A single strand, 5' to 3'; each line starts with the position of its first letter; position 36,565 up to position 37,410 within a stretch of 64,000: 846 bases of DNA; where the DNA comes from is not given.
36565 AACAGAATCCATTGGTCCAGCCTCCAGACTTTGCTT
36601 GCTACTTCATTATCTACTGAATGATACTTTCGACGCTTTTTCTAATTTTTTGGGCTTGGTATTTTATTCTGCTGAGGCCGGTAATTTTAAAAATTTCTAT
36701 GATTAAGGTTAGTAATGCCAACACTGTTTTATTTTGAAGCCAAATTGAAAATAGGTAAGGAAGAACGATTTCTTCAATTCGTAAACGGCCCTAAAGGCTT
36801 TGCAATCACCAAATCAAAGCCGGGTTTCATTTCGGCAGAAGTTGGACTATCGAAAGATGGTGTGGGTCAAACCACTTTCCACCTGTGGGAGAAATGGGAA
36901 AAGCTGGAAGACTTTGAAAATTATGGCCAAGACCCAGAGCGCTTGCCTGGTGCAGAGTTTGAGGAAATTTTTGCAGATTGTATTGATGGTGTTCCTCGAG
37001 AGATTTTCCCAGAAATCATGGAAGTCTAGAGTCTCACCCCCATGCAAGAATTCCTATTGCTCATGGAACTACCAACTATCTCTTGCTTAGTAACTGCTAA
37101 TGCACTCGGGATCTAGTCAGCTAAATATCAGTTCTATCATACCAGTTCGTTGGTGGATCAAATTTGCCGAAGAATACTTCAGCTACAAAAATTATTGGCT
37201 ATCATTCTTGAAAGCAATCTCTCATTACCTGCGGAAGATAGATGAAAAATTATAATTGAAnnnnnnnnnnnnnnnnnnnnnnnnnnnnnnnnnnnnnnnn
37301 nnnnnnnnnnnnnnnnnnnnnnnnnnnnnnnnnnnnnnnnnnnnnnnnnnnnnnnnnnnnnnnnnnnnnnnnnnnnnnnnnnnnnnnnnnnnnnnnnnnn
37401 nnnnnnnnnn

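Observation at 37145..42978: ~53-bp direct repeat pair (83% identity) flanking a 5.7-kb module: GGT, diheme cytochrome c and small secreted proteins. Both copies start with ttggtgga like the tmRNA end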

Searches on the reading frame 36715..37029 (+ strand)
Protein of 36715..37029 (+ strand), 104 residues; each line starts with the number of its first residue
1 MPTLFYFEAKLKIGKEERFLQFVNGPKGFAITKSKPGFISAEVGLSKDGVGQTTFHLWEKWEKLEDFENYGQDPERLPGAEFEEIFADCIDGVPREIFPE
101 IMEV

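Call 10: search_protein_families(library=pfam, proteins=[window:36715-37029:+], max_evalue=0.01)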
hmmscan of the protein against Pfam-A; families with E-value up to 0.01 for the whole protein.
window:36715-37029:+ (104 aa): 1 family
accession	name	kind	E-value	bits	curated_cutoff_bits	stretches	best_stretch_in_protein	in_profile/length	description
PF03992.22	ABM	-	0.004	17.7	23.1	0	30-75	28-71/78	Antibiotic biosynthesis monooxygenase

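Call 56: find_encoding_contigs(protein=window:36715-37029:+, flank=6000, max_places=10)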
Protein window:36715-37029:+ (104 aa): 21 contigs read that carry it; 8 places shown.
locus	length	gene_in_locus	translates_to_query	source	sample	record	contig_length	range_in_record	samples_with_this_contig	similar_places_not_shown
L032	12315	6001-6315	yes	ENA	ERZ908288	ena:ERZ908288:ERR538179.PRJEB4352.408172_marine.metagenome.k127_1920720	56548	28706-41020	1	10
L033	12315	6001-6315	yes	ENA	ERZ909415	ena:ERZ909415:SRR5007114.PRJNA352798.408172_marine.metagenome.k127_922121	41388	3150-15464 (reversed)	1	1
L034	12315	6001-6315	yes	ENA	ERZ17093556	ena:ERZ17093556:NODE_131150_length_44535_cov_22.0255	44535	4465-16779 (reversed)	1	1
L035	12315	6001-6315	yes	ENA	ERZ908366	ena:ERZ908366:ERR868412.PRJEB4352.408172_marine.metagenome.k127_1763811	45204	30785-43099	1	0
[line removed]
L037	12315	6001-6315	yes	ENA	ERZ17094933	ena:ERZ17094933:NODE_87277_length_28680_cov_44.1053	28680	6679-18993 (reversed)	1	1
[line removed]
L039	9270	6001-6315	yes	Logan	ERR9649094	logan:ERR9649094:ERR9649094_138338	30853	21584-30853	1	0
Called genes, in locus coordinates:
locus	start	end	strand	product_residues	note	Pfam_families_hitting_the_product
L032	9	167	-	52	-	-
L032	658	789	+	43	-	-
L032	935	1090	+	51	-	-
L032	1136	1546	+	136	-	PF13778:DUF4174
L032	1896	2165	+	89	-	-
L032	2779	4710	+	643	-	PF20434:BD-FAE, PF00326:Peptidase_S9, PF01738:DLH (weak)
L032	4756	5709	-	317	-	PF00701:DHDPS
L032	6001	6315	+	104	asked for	-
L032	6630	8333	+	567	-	PF01019:G_glu_transpept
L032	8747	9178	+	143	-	-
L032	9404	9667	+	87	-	-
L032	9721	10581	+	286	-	PF00034:Cytochrom_C, PF13442:Cytochrome_CBB3 (weak)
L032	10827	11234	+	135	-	-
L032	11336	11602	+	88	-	-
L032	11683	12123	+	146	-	-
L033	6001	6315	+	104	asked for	-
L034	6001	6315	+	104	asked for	-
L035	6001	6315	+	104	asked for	-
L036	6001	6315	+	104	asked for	-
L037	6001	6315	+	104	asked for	-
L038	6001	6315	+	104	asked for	-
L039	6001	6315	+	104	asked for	-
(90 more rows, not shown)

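Call 83: find_homologous_proteins(query=window:36715-37029:+, max_evalue=0.001)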
Query window:36715-37029:+ (104 aa): 23 proteins with E <= 0.001 among 25 candidates.
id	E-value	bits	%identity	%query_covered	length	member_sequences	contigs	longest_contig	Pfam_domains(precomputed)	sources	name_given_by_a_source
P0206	5.9e-54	199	84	100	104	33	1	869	-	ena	-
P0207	2.7e-50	187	80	100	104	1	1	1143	-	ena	-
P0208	1.0e-34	137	59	100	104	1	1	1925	-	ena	-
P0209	2.9e-34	135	60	100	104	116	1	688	-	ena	-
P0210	5.4e-34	134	59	100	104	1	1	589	-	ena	-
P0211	6.5e-34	134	98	61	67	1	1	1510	-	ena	-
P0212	8.4e-33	131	57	99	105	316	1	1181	-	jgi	-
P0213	8.2e-32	127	57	99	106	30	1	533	-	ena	-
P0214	3.1e-31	125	56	99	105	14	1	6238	-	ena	-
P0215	3.6e-30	122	55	98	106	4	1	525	-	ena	-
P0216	5.1e-30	122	55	100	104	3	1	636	-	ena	-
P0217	1.7e-27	113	55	99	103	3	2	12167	-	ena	-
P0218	2.0e-25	107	53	100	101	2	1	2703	-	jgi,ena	-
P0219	2.6e-23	100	67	69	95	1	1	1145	-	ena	-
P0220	5.4e-23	99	64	71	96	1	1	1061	-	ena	-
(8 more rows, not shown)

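Call 84: find_encoding_contigs(protein=P0207, flank=5000, max_places=5)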
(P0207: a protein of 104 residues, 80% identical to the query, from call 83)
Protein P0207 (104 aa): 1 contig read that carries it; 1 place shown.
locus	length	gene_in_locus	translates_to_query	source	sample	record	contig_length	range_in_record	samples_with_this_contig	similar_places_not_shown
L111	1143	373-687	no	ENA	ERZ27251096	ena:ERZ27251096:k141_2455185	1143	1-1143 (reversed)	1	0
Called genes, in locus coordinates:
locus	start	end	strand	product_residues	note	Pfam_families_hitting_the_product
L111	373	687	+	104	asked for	-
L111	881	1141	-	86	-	?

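Call 85: find_encoding_contigs(protein=P0206, flank=5000, max_places=6)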
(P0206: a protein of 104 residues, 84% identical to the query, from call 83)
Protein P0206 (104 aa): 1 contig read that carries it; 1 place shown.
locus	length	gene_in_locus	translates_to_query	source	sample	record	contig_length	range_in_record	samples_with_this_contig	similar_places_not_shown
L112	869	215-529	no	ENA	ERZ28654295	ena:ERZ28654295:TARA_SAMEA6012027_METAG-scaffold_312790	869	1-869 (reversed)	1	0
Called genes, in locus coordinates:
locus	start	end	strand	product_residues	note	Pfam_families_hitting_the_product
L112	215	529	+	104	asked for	-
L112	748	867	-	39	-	?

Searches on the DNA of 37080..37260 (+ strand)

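Call 93: search_dna_similar(query=window:37080-37260:+, collection=plasmids, mode=distant, max_evalue=0.01, max_rows=5)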
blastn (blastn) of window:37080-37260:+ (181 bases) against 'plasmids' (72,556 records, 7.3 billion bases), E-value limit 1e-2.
No match.
